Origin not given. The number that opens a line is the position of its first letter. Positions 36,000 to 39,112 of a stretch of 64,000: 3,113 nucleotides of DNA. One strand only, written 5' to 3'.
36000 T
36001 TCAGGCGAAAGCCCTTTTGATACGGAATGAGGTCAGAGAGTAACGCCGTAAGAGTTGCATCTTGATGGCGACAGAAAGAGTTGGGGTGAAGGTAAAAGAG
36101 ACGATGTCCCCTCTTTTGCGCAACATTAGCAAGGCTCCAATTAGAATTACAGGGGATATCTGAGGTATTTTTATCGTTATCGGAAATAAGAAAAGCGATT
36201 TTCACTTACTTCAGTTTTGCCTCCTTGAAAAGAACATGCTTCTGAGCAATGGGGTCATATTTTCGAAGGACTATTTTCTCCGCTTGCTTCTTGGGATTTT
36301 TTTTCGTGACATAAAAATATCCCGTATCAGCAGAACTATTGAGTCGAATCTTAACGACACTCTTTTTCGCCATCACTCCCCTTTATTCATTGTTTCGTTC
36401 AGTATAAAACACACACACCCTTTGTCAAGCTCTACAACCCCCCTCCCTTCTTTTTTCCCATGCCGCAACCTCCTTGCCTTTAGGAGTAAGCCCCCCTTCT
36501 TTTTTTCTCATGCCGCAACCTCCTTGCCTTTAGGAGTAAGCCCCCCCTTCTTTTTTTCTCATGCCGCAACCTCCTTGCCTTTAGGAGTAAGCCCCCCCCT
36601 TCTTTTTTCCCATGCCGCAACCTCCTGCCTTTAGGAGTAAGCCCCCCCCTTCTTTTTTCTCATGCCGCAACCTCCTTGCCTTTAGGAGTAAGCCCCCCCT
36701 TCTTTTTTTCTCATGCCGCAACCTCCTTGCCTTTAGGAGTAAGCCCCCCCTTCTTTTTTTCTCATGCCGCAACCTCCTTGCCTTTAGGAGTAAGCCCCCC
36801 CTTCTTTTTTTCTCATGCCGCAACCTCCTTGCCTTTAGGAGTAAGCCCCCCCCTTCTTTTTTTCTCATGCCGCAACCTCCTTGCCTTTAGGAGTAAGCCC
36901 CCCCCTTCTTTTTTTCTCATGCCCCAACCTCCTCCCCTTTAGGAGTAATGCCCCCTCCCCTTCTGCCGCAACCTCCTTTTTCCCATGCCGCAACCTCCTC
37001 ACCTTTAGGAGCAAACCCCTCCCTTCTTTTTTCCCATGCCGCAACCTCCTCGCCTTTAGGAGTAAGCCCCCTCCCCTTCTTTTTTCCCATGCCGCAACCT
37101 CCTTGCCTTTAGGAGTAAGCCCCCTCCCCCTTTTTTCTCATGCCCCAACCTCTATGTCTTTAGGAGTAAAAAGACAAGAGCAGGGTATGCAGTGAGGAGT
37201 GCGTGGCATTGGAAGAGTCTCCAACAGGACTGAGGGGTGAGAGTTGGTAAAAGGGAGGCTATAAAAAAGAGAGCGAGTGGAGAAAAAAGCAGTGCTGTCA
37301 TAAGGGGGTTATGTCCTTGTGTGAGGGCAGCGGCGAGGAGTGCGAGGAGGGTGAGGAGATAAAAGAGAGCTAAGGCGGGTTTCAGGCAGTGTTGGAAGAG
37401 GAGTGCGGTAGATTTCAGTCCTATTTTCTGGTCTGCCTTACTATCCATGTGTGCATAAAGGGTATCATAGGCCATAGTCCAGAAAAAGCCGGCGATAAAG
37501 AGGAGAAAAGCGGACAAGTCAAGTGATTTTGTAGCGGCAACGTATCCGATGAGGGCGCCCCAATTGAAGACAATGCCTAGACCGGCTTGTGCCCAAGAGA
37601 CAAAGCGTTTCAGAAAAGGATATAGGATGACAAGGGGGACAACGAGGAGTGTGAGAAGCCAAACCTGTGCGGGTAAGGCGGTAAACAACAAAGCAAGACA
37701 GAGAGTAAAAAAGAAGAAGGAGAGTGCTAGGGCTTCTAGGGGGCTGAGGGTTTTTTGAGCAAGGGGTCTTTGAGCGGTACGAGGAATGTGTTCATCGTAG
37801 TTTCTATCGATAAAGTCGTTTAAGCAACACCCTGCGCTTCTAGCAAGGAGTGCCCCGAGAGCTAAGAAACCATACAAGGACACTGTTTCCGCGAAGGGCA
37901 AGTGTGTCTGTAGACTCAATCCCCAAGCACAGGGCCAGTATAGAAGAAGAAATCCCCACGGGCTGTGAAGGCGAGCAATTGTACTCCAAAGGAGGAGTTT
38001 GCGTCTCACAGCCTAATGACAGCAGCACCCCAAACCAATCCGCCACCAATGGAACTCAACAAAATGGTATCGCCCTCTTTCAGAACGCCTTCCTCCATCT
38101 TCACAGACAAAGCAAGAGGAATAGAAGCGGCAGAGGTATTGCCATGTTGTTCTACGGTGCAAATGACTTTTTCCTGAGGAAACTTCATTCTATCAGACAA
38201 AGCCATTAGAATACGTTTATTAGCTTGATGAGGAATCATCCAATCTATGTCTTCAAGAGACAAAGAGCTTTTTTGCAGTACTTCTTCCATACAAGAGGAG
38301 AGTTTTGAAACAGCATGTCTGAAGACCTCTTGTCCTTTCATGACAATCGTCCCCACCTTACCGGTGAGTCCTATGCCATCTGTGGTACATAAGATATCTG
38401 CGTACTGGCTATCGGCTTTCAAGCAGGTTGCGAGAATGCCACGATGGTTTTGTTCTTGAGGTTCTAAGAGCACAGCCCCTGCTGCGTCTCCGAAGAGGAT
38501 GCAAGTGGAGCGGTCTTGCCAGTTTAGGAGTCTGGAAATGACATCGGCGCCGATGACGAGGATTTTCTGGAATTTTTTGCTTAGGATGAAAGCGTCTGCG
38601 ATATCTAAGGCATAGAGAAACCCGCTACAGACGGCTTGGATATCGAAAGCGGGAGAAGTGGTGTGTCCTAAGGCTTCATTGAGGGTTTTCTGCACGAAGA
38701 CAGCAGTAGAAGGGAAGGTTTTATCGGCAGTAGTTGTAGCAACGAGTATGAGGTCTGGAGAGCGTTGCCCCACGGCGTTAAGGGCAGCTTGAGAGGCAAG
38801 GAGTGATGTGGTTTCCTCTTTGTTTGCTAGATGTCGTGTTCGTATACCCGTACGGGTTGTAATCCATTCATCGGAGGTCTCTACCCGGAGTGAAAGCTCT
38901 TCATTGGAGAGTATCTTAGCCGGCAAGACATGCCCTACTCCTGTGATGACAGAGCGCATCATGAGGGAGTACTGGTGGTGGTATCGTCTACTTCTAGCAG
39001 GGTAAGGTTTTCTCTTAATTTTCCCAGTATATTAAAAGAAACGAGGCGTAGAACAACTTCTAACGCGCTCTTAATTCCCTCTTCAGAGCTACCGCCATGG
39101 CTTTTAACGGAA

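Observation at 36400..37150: About 60-bp minisatellite (about 12 copies) upstream of rpmG in which every unit carries a Shine-Dalgarno plus ATG on the gene strand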

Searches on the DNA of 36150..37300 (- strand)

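Call 38: search_rna_families(source=window, start=36150, end=37300, threshold=evalue, max_evalue=5)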
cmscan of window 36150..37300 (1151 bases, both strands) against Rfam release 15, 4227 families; matches with E-value up to 5: 2.
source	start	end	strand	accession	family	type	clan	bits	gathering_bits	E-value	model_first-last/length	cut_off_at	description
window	36230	36405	-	RF02199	TTC28-AS1_2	Gene; lncRNA;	-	24.2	50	3.5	1-156/156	no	TTC28 antisense RNA 1 conserved region 2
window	36223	36321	-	RF01965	RMST_4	Gene; lncRNA;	-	18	40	1.7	1-108/108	no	Rhabdomyosarcoma 2 associated transcript conserved region 4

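Call 39: search_dna_similar(query=window:36380-37200:-, collection=plasmids, mode=distant, max_evalue=0.01, max_rows=10)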
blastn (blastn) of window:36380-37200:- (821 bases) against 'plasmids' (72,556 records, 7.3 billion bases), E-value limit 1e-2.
No match.

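Call 40: search_dna_similar(query=window:36380-37200:-, collection=phages, mode=distant, max_evalue=0.01, max_rows=10)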
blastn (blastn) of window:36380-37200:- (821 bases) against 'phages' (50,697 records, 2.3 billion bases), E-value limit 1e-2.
No match.

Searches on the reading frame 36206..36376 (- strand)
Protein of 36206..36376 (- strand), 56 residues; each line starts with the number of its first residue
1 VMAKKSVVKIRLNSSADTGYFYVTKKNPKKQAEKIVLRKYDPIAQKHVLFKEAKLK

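Call 9: search_protein_families(library=ncbifam, proteins=[window:36206-36376:-])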
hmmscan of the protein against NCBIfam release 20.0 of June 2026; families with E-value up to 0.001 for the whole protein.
window:36206-36376:- (56 aa): 3 families
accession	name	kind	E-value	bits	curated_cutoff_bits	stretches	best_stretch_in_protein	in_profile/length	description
NF001860.2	PRK00595.1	subfamily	2.5e-21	75.5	50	1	8-54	3-49/49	50S ribosomal protein L33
TIGR01023.1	rpmG_bact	equivalog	4.2e-21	75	23.95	1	2-56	1-56/56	50S ribosomal protein L33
NF001764.0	PRK00504.1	subfamily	6.8e-05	23.1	40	1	22-54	18-50/50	50S ribosomal protein L33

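Call 11: find_encoding_contigs(protein=window:36206-36376:-, flank=6000, max_places=10)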
Protein window:36206-36376:- (56 aa): no gene with exactly this product is on record in the collection.

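Call 12: find_encoding_contigs(protein=window:36206-36373:-, flank=6000, max_places=10)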
Protein window:36206-36373:- (55 aa): no gene with exactly this product is on record in the collection.

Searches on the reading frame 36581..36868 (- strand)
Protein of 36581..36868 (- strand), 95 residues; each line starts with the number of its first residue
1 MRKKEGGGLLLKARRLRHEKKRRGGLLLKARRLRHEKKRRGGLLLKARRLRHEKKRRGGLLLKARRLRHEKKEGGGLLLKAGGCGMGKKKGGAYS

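Call 9: search_protein_families(library=ncbifam, proteins=[window:36581-36868:-])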
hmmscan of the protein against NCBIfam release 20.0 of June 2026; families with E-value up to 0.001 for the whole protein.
window:36581-36868:- (95 aa): 0 families

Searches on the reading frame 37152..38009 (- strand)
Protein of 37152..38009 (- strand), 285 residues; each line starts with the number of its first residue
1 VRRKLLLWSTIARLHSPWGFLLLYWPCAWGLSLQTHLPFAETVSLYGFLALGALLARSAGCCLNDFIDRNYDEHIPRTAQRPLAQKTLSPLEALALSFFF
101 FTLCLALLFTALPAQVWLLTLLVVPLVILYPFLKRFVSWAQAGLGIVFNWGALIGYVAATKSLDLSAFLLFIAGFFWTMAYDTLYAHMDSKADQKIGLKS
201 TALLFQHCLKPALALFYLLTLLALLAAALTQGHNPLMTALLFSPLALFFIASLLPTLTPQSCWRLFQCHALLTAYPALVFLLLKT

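Call 9: search_protein_families(library=ncbifam, proteins=[window:37152-38009:-])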
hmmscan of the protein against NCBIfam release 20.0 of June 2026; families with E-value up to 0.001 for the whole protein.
window:37152-38009:- (285 aa): 20 families
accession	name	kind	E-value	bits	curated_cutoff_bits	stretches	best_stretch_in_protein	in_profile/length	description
TIGR01474.1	ubiA_proteo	equivalog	9.7e-71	238.5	275.45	1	6-269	2-266/282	4-hydroxybenzoate octaprenyltransferase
NF009514.0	PRK12873.1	equivalog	2e-36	125.9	246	1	2-234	7-242/297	4-hydroxybenzoate polyprenyltransferase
TIGR01475.1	ubiA_other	subfamily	5.5e-28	98.2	180.8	1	51-249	43-241/282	UbiA-like polyprenyltransferase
NF009526.0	PRK12888.1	equivalog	9.8e-21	74.4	364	1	49-235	57-243/301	4-hydroxybenzoate octaprenyltransferase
TIGR01473.1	cyoE_ctaB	equivalog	1.2e-20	74.4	210.3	1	45-252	36-245/281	heme o synthase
NF041586.1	MqnP_DT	exception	2.2e-20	73.5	430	1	43-230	33-220/277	menaquinone biosynthesis prenyltransferase MqnP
NF003348.0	PRK04375.1-1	equivalog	2.2e-18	66.7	285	1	48-199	41-194/292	heme o synthase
NF009524.0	PRK12886.1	equivalog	8e-18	64.8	387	1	44-229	42-227/291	prenyltransferase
NF041584.1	MqnP_SCO4491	exception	5.5e-17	62.4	420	1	56-209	52-206/285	menaquinone biosynthesis prenyltransferase MqnP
NF041585.1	MqnP_Cj_Hp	exception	5.7e-17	62.1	375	1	48-228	44-224/281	menaquinone biosynthesis prenyltransferase MqnP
NF009532.0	PRK12895.1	equivalog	1.2e-16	61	414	1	51-223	44-215/286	prenyltransferase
NF009515.0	PRK12874.1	equivalog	1e-15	57.9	392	1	51-227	54-230/291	4-hydroxybenzoate polyprenyltransferase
NF009609.0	PRK13106.1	equivalog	1.1e-15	57.8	349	1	49-227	54-240/301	prenyltransferase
NF009517.0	PRK12876.1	equivalog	6.6e-15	55.3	419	1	37-215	40-220/300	prenyltransferase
NF003349.0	PRK04375.1-2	equivalog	3.2e-14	52.8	246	1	50-180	65-197/318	heme o synthase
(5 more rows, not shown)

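Call 10: find_related_loci(query=window:37152-38009:-, collection=genome_contigs, flank=6000)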
Query window:37152-38009:- (285 aa) in genome_contigs; peptide patterns used: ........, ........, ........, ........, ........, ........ (x = any residue, [..] = any of these).
276 stretches matched a pattern; 112 encode a relative of the query (tblastn E <= 1e-3); the best 80 are kept; 80 distinct loci.
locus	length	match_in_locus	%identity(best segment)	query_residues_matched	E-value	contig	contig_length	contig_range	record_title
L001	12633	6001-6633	44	4-217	2e-45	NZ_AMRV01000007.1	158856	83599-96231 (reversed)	Pacificimonas flava strain JLT2015 contig00007, whole genome shotgun sequence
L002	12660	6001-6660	38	9-232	5e-45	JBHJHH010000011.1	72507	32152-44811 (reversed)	MAG: Geminicoccaceae bacterium isolate sb_S10C3391 S10Ck141_213617, whole genome shotgun sequence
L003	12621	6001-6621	43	9-217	2e-44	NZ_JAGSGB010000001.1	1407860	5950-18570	Pacificimonas aurantium strain DSM 107782 1, whole genome shotgun sequence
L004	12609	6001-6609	40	9-217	3e-43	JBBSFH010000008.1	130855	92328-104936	MAG: Sphingomonadales bacterium isolate LS1_sbin.81 LS1_sbin.81_K_971532_L_130855_cov_24.2909, whole genome shotgun sequ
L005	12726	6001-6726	38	9-254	2e-42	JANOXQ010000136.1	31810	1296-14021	MAG: Sphingomonadales bacterium isolate VAR_35_metabat_185 VAR_35_k141_1529267, whole genome shotgun sequence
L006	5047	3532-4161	38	9-221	4e-42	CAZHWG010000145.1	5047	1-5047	MAG TPA_asm: uncultured Sphingorhabdus sp. isolate SRP118108_co5_152 genome assembly, contig: NODE_22588_length_5047_cov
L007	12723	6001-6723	38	9-254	1e-41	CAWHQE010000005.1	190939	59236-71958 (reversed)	MAG: uncultured Alphaproteobacteria bacterium isolate MFD08353.bin.1.29 genome assembly, contig: contig_13333, whole gen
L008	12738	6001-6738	38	11-261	2e-41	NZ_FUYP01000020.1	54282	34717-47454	Sphingopyxis flava strain R11H, whole genome shotgun sequence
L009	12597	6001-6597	39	9-210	4e-41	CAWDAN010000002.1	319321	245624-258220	MAG: uncultured Alphaproteobacteria bacterium isolate MFD01721.bin.1.313 genome assembly, contig: contig_27678, whole ge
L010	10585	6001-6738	37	11-261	7e-41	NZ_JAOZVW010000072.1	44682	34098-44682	MAG: Sphingopyxis sp. isolate bin C_3_2 C_3_3_314_length_44682_cov_15, whole genome shotgun sequence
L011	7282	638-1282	42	9-227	2e-41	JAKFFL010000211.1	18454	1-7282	MAG: Sphingomonas sp. isolate LC099 contig-124_3408, whole genome shotgun sequence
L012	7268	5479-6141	40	4-229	3e-41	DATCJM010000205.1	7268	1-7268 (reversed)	MAG TPA_asm: Sphingomicrobium sp. isolate SMAG_U7070 k141_48310, whole genome shotgun sequence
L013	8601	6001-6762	36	4-261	2e-41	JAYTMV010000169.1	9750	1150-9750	MAG: Sphingomonadales bacterium isolate GFS_3822 GFS_3822_168, whole genome shotgun sequence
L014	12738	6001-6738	37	11-261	2e-41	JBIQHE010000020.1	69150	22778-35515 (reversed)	MAG: Sphingomonadales bacterium isolate mag.37d NODE_243_length_69150, whole genome shotgun sequence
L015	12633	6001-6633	42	9-223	8e-41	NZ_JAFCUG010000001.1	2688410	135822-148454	Sphingomonas sp. LHG3443-2 NODE_1_length_2688410_cov_116.840270, whole genome shotgun sequence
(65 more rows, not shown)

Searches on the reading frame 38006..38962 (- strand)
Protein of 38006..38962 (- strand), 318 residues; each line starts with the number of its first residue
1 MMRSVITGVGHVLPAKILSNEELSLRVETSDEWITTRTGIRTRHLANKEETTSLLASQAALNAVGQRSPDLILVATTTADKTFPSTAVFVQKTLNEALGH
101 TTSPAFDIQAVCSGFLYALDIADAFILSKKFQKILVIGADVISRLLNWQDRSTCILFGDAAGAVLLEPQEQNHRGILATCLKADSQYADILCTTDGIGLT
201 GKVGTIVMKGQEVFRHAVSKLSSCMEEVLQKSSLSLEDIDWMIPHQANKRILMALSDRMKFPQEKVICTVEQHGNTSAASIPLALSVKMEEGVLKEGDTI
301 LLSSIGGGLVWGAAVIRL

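Call 9: search_protein_families(library=ncbifam, proteins=[window:38006-38962:-])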
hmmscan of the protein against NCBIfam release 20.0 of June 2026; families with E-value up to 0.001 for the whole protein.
window:38006-38962:- (318 aa): 15 families
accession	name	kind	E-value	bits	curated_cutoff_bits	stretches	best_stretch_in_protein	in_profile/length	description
NF006829.0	PRK09352.1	subfamily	2.8e-116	388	249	1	1-318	2-321/322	beta-ketoacyl-ACP synthase 3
TIGR00747.1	fabH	subfamily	1.5e-107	359.4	292.1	1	2-317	1-321/322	beta-ketoacyl-ACP synthase III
NF004623.0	PRK05963.1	equivalog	1.9e-75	254.2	437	1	3-317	5-327/328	beta-ketoacyl-ACP synthase III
NF005541.0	PRK07204.1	equivalog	3.9e-60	204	402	1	5-314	6-325/329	beta-ketoacyl-ACP synthase III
NF005703.0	PRK07515.1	equivalog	1.3e-33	116.4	304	1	53-317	100-371/373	beta-ketoacyl-ACP synthase III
NF005308.0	PRK06840.1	equivalog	6.9e-33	114.1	315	1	5-318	6-335/339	3-oxoacyl-ACP synthase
NF009519.0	PRK12880.1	equivalog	1.3e-29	103.6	436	1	38-317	46-337/353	beta-ketoacyl-ACP synthase III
NF006720.0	PRK09258.1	equivalog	5.2e-27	95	285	1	23-309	32-329/338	3-oxoacyl-ACP synthase III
NF003274.0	PRK04262.1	equivalog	7.6e-16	58.1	244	1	4-308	3-298/347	hydroxymethylglutaryl-CoA synthase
NF005293.2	PRK06816.1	subfamily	3e-14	52.9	450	1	221-302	274-360/378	StlD/DarB family beta-ketosynthase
NF053539.1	resorcinol_DarB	exception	8.9e-14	51.4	550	1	218-303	270-360/377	dialkylresorcinol biosynthesis protein DarB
TIGR01835.1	HMG-CoA-S_prok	equivalog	3.7e-08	32.6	360.35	1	12-310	9-309/382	hydroxymethylglutaryl-CoA synthase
TIGR00748.1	HMG_CoA_syn_Arc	equivalog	4.2e-08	32.8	353.35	1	6-310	4-299/345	hydroxymethylglutaryl-CoA synthase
NF042429.2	DHPHCoAsyn_DpgA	equivalog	0.0003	19.8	425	0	223-317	252-349/350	3,5-dihydroxyphenylacetyl-CoA synthase DpgA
NF004715.0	PRK06059.1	equivalog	0.00084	18.4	424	0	53-142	27-115/399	lipid-transfer protein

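Call 13: find_encoding_contigs(protein=window:38006-38962:-, flank=6000, max_places=10)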
Protein window:38006-38962:- (318 aa): no gene with exactly this product is on record in the collection.

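Call 14: find_homologous_proteins(query=window:38006-38962:-, max_evalue=1e-30)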
Query window:38006-38962:- (318 aa): 8000 proteins with E <= 1e-30 among 8000 candidates; the best 120 are listed.
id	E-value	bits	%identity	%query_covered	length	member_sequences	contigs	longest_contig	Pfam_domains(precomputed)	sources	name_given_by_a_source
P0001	5.9e-203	690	100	100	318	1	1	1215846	PF08545.17,PF08541.17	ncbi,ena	-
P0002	1.0e-99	352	55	99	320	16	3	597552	PF08545.17,PF00108.30,PF08541.17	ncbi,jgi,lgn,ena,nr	ncbi:MAG: ketoacyl-ACP synthase III [Rhodospirillaceae bacterium]|nr:ketoacyl-ACP synthase III [Rhod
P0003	1.6e-99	351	51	99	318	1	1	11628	PF08545.17,PF00108.30,PF08541.17,PF00195.26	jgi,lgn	jgi:3-oxoacyl-[acyl-carrier-protein] synthase-3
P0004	4.3e-97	343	52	99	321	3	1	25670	PF08545.17,PF00108.30,PF08541.17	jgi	-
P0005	4.4e-97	343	53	100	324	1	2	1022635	PF08545.17,PF00108.30,PF08541.17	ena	-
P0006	5.5e-97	343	52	99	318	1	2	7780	PF08545.17,PF00108.30,PF08541.17,PF08392.19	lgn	-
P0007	8.5e-97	342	52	99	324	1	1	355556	PF08545.17,PF00108.30,PF08541.17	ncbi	ncbi:MAG: beta-ketoacyl-ACP synthase III [Alphaproteobacteria bacterium]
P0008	9.9e-97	342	53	99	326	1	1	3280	PF08545.17,PF00108.30,PF08541.17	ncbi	-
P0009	1.1e-96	342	53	100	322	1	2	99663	PF08545.17,PF00108.30,PF08541.17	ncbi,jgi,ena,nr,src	ncbi:MAG TPA: beta-ketoacyl-ACP synthase III [Alphaproteobacteria bacterium]|nr:beta-ketoacyl-ACP sy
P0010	1.6e-96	341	52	100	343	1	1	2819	PF08545.17,PF07451.18,PF00108.30,PF08541.17,PF08392.19,PF00195.26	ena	-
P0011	1.8e-96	341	52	100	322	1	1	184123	PF08545.17,PF00108.30,PF08541.17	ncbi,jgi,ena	jgi:3-oxoacyl-[acyl-carrier-protein] synthase-3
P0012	1.8e-96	341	52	99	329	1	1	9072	PF08545.17,PF00108.30,PF08541.17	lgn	-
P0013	2.1e-96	341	52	100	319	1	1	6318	PF08545.17,PF00108.30,PF08541.17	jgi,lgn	jgi:3-oxoacyl-[acyl-carrier-protein] synthase-3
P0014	2.7e-96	340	50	99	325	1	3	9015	PF08545.17,PF00108.30,PF08541.17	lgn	-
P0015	3.3e-96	340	50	99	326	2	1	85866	PF08545.17,PF08541.17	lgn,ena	-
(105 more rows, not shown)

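Call 15: list_cluster_members(proteins=[P0001])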
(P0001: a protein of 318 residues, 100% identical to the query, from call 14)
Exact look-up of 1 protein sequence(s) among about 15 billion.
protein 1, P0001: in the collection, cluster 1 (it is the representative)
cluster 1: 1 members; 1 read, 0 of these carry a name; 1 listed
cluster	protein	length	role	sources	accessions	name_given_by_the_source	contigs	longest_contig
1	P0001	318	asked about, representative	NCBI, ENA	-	-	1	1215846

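Call 16: find_encoding_contigs(protein=P0001, flank=10000, max_places=10)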
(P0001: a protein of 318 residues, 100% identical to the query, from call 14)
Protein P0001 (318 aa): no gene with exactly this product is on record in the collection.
